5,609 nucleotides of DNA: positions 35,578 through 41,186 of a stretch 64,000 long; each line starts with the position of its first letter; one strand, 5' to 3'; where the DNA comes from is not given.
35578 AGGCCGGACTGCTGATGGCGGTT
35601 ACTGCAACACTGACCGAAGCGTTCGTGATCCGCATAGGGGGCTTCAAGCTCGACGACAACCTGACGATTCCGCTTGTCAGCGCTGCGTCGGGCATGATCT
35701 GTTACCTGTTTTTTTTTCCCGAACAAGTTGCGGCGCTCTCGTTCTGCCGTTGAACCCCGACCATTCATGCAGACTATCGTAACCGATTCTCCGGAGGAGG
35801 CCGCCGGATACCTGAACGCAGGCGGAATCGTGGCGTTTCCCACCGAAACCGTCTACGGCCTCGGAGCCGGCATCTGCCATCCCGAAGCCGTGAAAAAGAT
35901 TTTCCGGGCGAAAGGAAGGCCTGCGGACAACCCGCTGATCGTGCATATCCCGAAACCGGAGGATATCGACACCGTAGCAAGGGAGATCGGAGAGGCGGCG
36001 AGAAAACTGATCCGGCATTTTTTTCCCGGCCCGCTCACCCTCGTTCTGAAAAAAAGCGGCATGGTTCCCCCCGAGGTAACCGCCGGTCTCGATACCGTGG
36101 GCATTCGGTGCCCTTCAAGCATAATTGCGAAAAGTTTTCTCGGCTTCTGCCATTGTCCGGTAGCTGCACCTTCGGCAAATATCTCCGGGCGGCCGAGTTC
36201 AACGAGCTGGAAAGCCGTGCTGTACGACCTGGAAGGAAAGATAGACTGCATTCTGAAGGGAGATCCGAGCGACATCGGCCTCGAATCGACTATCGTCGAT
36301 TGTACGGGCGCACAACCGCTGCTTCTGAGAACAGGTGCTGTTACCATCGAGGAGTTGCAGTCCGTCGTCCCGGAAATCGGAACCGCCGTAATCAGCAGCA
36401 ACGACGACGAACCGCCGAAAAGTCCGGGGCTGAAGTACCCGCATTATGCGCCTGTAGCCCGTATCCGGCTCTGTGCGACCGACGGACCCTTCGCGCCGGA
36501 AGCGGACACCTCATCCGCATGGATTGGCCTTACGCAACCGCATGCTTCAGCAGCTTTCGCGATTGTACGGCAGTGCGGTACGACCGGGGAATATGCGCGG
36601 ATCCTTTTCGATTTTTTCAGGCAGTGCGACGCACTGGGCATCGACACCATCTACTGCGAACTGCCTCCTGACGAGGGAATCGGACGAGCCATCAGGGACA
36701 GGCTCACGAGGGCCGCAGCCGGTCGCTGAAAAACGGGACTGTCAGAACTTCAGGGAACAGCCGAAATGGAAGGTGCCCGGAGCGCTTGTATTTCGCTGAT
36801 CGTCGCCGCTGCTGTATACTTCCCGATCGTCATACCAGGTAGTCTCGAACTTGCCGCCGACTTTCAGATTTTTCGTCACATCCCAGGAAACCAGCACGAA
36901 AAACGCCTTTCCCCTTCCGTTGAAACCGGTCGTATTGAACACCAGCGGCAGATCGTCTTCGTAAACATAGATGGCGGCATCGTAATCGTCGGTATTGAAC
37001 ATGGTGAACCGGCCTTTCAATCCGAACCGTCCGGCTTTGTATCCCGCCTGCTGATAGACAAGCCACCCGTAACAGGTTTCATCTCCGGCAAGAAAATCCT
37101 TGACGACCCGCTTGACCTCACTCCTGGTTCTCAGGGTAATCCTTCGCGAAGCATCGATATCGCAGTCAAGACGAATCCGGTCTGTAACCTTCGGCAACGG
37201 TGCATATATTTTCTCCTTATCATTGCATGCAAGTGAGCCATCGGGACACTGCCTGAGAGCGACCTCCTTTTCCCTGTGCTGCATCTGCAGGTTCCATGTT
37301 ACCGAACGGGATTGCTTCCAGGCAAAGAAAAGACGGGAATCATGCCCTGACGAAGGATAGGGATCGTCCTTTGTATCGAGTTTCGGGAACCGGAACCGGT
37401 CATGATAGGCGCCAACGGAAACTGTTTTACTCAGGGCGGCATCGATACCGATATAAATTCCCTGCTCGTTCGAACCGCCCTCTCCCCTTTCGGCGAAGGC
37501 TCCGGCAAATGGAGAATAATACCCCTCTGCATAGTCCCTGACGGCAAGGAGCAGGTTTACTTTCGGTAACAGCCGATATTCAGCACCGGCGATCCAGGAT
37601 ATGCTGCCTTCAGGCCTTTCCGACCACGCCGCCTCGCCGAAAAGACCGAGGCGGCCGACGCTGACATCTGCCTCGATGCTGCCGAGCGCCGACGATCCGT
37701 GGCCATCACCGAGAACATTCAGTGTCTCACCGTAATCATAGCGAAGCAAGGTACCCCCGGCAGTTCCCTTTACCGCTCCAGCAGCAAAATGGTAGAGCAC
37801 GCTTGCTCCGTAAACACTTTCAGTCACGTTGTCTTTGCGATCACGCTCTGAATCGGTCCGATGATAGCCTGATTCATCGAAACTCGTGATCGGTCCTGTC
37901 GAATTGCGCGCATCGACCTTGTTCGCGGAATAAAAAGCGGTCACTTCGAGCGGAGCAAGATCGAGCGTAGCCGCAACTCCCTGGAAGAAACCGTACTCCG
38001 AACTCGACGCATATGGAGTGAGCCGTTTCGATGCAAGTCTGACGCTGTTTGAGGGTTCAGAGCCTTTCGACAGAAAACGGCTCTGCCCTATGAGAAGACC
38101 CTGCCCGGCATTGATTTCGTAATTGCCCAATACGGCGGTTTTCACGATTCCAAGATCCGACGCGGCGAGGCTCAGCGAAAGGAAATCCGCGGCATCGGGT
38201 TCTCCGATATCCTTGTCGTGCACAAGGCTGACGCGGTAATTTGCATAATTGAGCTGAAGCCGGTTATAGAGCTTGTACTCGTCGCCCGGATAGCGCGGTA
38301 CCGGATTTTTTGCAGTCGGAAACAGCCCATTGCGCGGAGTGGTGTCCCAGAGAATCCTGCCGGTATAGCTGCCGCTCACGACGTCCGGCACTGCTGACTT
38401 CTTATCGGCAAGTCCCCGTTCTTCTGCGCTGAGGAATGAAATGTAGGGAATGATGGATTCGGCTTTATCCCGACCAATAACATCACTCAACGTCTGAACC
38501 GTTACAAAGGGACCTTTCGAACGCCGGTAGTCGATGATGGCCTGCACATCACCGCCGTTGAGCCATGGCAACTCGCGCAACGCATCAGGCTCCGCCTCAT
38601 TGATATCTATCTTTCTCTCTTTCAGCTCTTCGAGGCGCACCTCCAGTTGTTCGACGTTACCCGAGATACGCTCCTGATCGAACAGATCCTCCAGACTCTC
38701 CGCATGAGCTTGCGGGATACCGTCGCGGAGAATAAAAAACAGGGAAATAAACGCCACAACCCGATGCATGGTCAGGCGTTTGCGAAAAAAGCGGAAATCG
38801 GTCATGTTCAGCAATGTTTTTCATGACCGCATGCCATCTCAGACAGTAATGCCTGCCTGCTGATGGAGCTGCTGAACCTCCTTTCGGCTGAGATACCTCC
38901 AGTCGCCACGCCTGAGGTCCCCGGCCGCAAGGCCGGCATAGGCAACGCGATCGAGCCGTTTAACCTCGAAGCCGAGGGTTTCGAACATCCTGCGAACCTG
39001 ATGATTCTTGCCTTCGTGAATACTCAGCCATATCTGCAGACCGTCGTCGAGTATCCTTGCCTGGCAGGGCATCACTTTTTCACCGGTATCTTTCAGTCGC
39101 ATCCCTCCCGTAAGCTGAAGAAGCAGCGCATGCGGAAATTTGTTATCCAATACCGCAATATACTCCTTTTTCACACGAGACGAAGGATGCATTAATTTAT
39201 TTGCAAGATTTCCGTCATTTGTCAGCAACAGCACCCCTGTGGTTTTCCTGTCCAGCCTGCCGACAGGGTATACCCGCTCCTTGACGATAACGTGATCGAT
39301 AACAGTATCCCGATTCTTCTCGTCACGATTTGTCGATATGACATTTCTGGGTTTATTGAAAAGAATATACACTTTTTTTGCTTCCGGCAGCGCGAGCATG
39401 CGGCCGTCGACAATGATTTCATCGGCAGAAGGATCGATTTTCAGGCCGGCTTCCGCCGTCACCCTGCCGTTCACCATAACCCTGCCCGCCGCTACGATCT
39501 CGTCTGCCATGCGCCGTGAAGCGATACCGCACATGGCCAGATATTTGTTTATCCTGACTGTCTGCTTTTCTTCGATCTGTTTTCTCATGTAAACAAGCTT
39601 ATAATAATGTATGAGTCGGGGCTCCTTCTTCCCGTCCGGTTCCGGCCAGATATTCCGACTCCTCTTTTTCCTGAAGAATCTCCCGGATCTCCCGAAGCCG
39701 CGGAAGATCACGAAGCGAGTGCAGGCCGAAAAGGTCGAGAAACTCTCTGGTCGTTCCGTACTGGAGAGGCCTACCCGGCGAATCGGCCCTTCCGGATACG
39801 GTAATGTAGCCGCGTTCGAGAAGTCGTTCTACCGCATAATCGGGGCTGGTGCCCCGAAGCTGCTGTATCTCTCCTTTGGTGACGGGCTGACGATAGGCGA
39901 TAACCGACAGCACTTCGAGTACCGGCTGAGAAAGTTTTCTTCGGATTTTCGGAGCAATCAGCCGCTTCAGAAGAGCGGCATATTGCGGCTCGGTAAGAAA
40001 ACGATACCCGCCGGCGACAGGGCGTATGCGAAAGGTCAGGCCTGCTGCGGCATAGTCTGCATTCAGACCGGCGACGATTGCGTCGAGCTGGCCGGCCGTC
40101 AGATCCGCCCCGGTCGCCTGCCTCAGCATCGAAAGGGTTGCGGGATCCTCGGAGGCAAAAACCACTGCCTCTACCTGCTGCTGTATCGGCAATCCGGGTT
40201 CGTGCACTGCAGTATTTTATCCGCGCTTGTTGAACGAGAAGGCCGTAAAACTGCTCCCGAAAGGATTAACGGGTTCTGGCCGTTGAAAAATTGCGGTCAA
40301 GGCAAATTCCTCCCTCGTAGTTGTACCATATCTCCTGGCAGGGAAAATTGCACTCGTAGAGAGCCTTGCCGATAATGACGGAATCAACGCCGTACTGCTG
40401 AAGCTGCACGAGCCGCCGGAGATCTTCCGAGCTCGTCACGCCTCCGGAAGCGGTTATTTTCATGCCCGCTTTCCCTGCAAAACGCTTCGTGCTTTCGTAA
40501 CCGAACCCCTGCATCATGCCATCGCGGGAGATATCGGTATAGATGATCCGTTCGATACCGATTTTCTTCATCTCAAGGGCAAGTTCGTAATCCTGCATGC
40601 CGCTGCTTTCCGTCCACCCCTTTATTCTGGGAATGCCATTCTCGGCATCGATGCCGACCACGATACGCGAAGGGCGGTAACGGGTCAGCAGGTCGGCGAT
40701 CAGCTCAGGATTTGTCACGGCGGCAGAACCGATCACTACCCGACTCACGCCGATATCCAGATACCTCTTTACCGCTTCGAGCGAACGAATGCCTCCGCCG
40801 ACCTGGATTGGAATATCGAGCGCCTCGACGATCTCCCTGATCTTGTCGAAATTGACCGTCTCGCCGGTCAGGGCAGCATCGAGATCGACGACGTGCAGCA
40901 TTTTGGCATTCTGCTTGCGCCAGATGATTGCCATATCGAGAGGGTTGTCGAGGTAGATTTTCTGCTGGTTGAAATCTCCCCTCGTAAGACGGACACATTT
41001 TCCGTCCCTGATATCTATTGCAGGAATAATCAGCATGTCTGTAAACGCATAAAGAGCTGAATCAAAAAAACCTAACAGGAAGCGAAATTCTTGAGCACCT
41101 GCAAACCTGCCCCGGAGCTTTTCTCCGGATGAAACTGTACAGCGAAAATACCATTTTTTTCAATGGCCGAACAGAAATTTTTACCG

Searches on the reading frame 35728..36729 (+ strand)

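Call 69: search_protein_families(library=pfam, proteins=[window:35728-36729:+], max_evalue=0.00001)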
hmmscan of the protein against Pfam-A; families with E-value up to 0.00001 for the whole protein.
window:35728-36729:+ (333 aa): 2 families
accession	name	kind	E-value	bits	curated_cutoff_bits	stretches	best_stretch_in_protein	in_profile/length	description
PF01300.24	Sua5_yciO_yrdC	-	2e-55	187.5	25.1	1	28-203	2-178/178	Telomere recombination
PF03481.19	Sua5_C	-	5e-24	85.8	22.9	1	205-331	1-136/136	Threonylcarbamoyl-AMP synthase, C-terminal domain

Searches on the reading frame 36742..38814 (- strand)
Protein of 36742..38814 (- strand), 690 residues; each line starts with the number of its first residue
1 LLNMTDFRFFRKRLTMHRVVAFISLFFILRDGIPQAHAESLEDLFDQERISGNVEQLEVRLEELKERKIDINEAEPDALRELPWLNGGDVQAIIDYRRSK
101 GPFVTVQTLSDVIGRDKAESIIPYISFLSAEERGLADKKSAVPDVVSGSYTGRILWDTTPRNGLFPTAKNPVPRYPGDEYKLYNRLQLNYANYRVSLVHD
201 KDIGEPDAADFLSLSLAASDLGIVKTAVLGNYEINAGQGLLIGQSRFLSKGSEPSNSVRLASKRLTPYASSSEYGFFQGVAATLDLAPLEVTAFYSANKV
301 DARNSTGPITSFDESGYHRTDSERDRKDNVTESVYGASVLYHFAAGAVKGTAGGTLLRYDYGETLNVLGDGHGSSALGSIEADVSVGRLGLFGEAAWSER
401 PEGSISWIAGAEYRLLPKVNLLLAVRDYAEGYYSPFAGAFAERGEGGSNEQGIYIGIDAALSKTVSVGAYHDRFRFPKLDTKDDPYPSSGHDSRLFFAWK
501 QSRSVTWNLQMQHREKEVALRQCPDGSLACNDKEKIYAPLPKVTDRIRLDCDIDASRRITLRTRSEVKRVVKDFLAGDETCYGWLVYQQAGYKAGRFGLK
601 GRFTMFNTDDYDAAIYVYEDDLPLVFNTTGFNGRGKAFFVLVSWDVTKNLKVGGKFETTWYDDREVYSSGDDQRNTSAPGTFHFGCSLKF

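Call 69: search_protein_families(library=pfam, proteins=[window:36742-38814:-], max_evalue=0.00001)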
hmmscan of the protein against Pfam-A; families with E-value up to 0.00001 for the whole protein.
window:36742-38814:- (690 aa): 1 family
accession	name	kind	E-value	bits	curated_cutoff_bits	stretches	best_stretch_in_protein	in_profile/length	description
PF12836.13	HHH_3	-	3.6e-09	37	27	1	66-113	3-50/65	Helix-hairpin-helix motif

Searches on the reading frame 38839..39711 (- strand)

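Call 69: search_protein_families(library=pfam, proteins=[window:38839-39711:-], max_evalue=0.00001)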
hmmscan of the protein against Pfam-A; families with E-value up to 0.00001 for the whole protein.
window:38839-39711:- (290 aa): 2 families
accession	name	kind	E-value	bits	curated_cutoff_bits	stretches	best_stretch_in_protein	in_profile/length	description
PF00849.27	PseudoU_synth_2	-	6.9e-23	82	26.8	1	115-244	2-151/152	RNA pseudouridylate synthase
PF01479.30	S4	-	6.6e-07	29.4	22.8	1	52-95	1-45/48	S4 domain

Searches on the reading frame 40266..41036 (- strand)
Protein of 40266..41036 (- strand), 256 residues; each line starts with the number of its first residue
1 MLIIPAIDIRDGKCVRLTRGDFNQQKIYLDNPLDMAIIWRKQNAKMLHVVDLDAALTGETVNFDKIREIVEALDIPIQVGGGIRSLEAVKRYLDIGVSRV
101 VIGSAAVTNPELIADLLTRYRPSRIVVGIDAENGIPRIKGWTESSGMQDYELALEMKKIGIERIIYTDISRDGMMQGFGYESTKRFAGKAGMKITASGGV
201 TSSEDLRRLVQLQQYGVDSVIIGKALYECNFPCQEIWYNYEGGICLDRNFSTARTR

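Call 69: search_protein_families(library=pfam, proteins=[window:40266-41036:-], max_evalue=0.00001)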
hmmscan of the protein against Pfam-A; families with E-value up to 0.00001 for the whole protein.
window:40266-41036:- (256 aa): 2 families
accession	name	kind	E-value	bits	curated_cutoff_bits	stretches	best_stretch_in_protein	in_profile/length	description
PF00977.27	His_biosynth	-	1.6e-80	270.3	23.6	1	3-231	2-227/228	Histidine biosynthesis protein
PF01207.24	Dus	-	1.3e-10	41.3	20.4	1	57-115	167-226/311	Dihydrouridine synthase (Dus)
